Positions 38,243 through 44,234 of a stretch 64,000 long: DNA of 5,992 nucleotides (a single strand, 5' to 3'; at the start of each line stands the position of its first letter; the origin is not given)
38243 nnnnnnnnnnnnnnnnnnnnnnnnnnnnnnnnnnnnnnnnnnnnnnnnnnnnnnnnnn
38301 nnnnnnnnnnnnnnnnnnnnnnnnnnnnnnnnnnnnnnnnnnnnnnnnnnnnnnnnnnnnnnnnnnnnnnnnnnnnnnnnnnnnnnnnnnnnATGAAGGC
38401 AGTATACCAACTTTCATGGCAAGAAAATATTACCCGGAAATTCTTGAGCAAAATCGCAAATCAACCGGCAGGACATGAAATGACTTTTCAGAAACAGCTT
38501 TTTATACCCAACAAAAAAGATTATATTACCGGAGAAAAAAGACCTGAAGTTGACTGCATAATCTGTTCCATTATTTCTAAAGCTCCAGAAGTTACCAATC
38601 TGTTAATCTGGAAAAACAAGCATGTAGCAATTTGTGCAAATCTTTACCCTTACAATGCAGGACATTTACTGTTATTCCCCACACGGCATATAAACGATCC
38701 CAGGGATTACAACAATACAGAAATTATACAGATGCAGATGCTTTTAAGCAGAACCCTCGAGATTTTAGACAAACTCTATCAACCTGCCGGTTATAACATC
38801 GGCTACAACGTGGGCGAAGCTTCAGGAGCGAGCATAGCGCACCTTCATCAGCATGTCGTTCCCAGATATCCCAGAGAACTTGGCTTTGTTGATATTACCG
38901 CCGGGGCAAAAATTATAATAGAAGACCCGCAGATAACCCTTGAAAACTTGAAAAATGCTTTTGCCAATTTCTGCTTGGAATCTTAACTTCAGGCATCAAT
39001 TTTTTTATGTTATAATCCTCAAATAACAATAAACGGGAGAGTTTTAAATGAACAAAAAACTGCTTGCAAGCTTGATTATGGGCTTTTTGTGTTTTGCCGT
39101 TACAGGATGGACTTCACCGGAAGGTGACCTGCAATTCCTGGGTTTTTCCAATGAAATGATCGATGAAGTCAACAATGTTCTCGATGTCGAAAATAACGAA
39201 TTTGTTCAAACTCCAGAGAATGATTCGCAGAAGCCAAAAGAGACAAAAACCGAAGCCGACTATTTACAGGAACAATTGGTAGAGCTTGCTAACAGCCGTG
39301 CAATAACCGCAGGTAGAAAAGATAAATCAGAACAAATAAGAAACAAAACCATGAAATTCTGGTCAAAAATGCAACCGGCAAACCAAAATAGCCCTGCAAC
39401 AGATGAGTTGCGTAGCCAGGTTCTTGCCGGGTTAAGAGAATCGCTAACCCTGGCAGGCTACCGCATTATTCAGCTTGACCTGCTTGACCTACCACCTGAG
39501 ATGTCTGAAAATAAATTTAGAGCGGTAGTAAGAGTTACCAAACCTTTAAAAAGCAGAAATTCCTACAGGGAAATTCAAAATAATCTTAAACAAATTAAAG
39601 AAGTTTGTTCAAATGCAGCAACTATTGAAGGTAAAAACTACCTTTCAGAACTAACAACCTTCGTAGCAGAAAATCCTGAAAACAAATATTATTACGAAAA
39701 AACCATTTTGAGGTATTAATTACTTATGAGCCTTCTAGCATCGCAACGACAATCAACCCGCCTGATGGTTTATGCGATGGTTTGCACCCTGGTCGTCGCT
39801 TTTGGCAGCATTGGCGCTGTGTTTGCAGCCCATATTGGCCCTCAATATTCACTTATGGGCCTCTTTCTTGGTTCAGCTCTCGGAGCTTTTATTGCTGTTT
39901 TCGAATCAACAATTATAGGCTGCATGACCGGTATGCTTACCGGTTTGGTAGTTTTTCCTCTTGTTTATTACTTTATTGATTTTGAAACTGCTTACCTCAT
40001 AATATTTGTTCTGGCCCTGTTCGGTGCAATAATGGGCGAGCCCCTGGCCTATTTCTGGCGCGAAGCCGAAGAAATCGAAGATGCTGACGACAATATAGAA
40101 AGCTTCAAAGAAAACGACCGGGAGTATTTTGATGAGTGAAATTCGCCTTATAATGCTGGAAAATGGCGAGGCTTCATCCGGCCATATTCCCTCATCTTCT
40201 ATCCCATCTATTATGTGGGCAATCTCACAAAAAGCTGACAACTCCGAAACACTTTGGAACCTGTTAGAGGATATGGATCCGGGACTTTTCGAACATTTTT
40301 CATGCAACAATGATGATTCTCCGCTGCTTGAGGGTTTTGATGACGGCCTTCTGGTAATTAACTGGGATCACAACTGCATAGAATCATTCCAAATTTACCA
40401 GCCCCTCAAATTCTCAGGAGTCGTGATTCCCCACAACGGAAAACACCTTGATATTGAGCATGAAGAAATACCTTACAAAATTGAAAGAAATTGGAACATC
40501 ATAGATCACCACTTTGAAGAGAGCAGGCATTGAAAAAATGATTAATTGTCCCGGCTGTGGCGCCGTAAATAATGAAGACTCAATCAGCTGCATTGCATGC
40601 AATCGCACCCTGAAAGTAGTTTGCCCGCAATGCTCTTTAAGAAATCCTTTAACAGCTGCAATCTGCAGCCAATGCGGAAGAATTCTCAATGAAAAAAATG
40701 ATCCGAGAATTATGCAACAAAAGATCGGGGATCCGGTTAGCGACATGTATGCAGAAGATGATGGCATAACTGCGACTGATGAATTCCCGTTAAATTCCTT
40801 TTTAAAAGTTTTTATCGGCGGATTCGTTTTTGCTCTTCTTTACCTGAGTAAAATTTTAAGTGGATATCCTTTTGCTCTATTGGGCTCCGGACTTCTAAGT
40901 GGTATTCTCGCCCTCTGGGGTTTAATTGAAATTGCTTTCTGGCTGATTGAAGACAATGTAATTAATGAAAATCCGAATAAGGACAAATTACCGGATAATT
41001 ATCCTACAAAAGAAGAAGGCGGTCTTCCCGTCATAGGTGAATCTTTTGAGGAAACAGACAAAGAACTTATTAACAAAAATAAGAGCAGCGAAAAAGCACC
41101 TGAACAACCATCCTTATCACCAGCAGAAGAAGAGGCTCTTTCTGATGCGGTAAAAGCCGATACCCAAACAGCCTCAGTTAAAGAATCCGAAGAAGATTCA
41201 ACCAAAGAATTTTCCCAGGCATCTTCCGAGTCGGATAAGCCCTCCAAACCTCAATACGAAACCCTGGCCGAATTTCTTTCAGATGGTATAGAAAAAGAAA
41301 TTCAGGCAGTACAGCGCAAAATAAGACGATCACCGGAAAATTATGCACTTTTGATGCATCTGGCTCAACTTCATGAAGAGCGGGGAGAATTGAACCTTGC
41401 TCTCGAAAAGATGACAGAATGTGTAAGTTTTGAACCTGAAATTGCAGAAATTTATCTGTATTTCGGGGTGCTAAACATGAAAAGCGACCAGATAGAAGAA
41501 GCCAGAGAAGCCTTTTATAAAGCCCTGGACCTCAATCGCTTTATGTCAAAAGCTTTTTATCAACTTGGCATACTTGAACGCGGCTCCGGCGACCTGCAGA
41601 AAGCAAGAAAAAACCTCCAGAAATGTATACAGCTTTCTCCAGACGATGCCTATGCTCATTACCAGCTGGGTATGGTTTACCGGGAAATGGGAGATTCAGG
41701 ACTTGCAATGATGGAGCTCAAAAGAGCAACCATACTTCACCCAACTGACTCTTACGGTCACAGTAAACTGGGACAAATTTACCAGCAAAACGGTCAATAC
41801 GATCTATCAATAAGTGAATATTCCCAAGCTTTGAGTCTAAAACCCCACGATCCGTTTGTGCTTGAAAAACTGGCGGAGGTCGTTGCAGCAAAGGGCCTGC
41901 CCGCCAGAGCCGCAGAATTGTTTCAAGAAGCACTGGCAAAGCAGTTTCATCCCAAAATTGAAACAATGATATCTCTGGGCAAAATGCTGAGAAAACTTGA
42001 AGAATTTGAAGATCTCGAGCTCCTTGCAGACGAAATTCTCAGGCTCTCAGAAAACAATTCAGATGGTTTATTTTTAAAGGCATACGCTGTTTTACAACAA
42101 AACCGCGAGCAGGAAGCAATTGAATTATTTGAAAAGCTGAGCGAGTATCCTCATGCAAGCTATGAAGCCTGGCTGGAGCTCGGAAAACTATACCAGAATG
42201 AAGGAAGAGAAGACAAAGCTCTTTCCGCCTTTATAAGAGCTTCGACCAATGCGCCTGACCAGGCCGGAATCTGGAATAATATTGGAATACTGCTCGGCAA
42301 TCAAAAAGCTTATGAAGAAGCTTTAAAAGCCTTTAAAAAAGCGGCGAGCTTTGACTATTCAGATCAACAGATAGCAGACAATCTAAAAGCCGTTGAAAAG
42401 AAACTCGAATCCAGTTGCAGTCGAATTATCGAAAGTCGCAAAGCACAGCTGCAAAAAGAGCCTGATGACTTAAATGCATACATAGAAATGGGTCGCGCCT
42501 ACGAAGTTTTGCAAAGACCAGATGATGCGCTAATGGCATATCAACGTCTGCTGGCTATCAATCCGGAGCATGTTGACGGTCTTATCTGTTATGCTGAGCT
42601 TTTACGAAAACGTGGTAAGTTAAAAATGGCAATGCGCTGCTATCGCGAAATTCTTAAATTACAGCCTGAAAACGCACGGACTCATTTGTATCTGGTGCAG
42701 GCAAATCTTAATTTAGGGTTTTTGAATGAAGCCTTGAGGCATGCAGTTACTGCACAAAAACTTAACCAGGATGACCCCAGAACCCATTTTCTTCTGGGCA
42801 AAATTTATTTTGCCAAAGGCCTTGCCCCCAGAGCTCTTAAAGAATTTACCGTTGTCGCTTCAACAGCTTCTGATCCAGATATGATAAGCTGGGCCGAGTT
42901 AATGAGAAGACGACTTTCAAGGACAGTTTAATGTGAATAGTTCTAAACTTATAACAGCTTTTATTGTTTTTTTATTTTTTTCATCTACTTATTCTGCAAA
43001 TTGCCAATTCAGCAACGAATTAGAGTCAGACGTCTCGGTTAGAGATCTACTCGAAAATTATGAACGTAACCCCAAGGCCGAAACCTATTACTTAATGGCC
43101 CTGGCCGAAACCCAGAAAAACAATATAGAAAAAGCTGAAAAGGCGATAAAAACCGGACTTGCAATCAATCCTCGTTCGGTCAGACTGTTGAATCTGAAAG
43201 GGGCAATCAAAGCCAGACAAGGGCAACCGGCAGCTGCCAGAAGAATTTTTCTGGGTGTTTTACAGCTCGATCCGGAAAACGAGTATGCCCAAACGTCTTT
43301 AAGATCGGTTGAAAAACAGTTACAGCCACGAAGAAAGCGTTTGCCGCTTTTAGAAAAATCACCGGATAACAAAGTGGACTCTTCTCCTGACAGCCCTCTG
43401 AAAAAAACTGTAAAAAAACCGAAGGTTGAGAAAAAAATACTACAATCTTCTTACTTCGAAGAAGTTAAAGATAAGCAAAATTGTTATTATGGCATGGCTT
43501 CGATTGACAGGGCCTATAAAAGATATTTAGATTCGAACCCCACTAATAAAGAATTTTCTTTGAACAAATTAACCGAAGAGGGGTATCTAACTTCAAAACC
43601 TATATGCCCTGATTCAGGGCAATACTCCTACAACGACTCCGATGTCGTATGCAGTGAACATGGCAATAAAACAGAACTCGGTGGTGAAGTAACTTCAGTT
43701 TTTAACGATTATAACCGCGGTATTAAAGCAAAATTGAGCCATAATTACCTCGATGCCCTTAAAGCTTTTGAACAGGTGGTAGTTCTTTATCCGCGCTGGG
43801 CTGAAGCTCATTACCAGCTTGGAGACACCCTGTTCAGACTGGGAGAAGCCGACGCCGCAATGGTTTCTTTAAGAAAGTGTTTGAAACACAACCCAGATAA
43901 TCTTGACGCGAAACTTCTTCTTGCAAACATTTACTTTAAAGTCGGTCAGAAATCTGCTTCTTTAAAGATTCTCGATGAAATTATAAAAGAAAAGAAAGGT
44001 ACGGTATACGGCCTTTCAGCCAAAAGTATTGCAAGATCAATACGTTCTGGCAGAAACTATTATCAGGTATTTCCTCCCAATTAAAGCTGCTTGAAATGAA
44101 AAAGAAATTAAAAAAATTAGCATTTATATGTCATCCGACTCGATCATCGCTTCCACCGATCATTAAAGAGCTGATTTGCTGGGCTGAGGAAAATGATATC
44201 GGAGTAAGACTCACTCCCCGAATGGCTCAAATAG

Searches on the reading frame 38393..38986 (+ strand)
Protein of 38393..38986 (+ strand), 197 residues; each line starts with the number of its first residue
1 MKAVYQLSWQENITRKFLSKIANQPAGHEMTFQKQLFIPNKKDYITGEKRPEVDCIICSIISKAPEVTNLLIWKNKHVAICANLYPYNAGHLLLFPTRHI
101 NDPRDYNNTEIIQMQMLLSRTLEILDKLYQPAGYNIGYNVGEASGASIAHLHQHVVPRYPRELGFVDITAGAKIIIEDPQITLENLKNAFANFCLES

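Call 22: search_protein_families(library=pfam, proteins=[window:38393-38986:+], max_evalue=0.0001)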
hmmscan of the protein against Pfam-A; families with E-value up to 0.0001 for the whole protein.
window:38393-38986:+ (197 aa): 2 families
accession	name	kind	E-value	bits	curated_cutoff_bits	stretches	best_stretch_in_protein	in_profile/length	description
PF01230.28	HIT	-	9.1e-14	52.3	21.5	1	66-160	3-97/98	HIT domain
PF11969.13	DcpS_C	-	2e-08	35.1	24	1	55-156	2-100/114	Scavenger mRNA decapping enzyme C-term binding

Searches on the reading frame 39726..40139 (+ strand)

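Call 22: search_protein_families(library=pfam, proteins=[window:39726-40139:+], max_evalue=0.0001)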
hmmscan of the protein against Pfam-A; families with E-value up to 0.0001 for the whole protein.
window:39726-40139:+ (137 aa): 0 families

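Call 38: search_protein_families(library=pfam, proteins=[window:39726-40139:+], max_evalue=0.1)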
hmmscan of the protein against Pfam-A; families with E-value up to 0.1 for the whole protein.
window:39726-40139:+ (137 aa): 1 family
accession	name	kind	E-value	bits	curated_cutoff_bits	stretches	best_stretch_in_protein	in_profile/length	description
PF10997.13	Amj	-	0.015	15.2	27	1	5-104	140-238/253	Alternate to MurJ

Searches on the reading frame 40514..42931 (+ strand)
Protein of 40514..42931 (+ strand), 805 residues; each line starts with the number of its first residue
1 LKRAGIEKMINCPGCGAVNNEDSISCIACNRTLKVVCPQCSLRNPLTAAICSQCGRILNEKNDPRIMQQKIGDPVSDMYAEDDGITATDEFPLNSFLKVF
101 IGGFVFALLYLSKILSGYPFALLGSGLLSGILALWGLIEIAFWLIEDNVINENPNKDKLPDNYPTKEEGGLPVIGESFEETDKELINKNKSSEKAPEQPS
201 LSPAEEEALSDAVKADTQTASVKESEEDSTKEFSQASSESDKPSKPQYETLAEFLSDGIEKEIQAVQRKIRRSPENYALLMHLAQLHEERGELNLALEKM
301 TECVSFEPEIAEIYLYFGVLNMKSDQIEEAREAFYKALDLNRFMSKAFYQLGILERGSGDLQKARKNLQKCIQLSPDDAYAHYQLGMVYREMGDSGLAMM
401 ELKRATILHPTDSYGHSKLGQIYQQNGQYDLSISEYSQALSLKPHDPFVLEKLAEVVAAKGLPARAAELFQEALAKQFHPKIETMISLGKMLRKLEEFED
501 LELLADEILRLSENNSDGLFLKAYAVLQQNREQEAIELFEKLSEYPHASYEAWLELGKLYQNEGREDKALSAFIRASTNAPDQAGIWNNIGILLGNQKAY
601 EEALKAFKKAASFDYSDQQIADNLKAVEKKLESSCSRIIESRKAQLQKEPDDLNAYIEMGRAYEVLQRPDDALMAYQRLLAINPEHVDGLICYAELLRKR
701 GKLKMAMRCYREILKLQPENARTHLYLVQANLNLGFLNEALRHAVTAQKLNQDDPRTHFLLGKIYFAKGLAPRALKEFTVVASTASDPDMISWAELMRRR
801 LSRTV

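Call 22: search_protein_families(library=pfam, proteins=[window:40514-42931:+], max_evalue=0.0001)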
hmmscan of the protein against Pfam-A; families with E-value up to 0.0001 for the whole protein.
window:40514-42931:+ (805 aa): 26 families (the best 25 are shown)
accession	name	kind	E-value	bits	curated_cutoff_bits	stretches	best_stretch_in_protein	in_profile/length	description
PF07719.23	TPR_2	-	6e-46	151.2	27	0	415-446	3-34/34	Tetratricopeptide repeat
PF00515.34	TPR_1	-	2.1e-38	129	27.8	1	586-611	3-28/34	Tetratricopeptide repeat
PF13414.12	TPR_11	-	4.8e-36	122.6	26.8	2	358-393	7-42/42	TPR repeat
PF13431.12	TPR_17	-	1.2e-35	119.2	24.4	0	368-397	2-31/34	Tetratricopeptide repeat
PF13432.12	TPR_16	-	5.4e-35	119.9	32.7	1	418-475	2-59/65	Tetratricopeptide repeat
PF13181.12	TPR_8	-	1.9e-34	115.3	25.7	0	418-445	6-33/34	Tetratricopeptide repeat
PF13428.12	TPR_14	-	5.1e-34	113.7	23.5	1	654-696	2-44/44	Tetratricopeptide repeat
PF14559.12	TPR_19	-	7.8e-30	103.5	25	2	527-584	2-59/68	Tetratricopeptide repeat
PF23914.1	TPR_CcmH_CycH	-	7.3e-27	94.6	42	2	644-756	41-157/158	Cytochrome c-type biogenesis protein H TPR domain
PF13424.12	TPR_12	-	3.6e-24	85.2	30.1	1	346-405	4-71/77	Tetratricopeptide repeat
PF13174.12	TPR_6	-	4.3e-16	58.8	26.3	0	347-377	2-32/33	Tetratricopeptide repeat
PF13371.12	TPR_9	-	8.3e-16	58.2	35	0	662-722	4-64/73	Tetratricopeptide repeat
PF12895.13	ANAPC3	-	1.3e-11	45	27.2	0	670-743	6-78/82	Anaphase-promoting complex, cyclosome, subunit 3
PF25064.1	ARM_TT21_5th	-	2.3e-11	44.5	27.8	0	693-779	7-96/117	TT21 fifth ARM repeats domain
PF13176.12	TPR_7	-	2.8e-11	43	27.9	0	417-446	3-32/36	Tetratricopeptide repeat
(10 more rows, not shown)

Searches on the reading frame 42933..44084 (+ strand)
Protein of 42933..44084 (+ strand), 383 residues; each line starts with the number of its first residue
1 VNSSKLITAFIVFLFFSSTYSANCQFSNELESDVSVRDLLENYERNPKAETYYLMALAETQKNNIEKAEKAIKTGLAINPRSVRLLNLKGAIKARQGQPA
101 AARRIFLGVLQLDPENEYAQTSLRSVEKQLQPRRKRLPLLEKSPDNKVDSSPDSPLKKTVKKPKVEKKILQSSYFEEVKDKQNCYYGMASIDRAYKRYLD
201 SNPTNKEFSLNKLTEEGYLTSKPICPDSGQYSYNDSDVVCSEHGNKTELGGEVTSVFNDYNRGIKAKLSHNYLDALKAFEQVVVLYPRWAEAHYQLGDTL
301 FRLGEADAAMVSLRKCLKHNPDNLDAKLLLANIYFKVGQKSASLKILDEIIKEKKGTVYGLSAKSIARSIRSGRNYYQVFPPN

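Call 22: search_protein_families(library=pfam, proteins=[window:42933-44084:+], max_evalue=0.0001)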
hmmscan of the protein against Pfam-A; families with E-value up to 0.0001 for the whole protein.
window:42933-44084:+ (383 aa): 18 families
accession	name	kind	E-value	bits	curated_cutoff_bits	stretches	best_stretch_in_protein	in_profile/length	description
PF07719.23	TPR_2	-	2.1e-19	68.4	27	1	290-323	1-34/34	Tetratricopeptide repeat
PF14559.12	TPR_19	-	1.7e-18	67.1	25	1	301-356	2-57/68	Tetratricopeptide repeat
PF00515.34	TPR_1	-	7.5e-17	60.8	27.8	1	290-323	1-34/34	Tetratricopeptide repeat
PF13428.12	TPR_14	-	4.8e-16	58.1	23.5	1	291-332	2-43/44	Tetratricopeptide repeat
PF13181.12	TPR_8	-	8e-16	57.2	25.7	1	290-323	1-34/34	Tetratricopeptide repeat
PF13432.12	TPR_16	-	3.9e-14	53.2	32.7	0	271-310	12-51/65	Tetratricopeptide repeat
PF13371.12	TPR_9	-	3.5e-12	46.6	35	1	270-329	9-68/73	Tetratricopeptide repeat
PF13431.12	TPR_17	-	2.4e-11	43.4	24.4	0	73-103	3-33/34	Tetratricopeptide repeat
PF13414.12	TPR_11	-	2.8e-11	43.4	26.8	0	297-338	1-42/42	TPR repeat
PF25060.1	ARM_TT21_2nd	-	2.3e-09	37.6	27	1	274-336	206-268/270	Tetratricopeptide repeat protein 21 second ARM domain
PF23914.1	TPR_CcmH_CycH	-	3e-08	34.1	42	0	272-346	66-143/158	Cytochrome c-type biogenesis protein H TPR domain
PF13174.12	TPR_6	-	4.3e-08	33.7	26.3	0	291-322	1-32/33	Tetratricopeptide repeat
PF12895.13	ANAPC3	-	4.1e-07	30.6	27.2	1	270-349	3-81/82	Anaphase-promoting complex, cyclosome, subunit 3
PF14853.12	Fis1_TPR_C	-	7.5e-07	29.7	25.3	0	291-333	2-44/53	Fis1 C-terminal tetratricopeptide repeat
PF13424.12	TPR_12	-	2e-06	28.3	30.1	0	269-318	16-73/77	Tetratricopeptide repeat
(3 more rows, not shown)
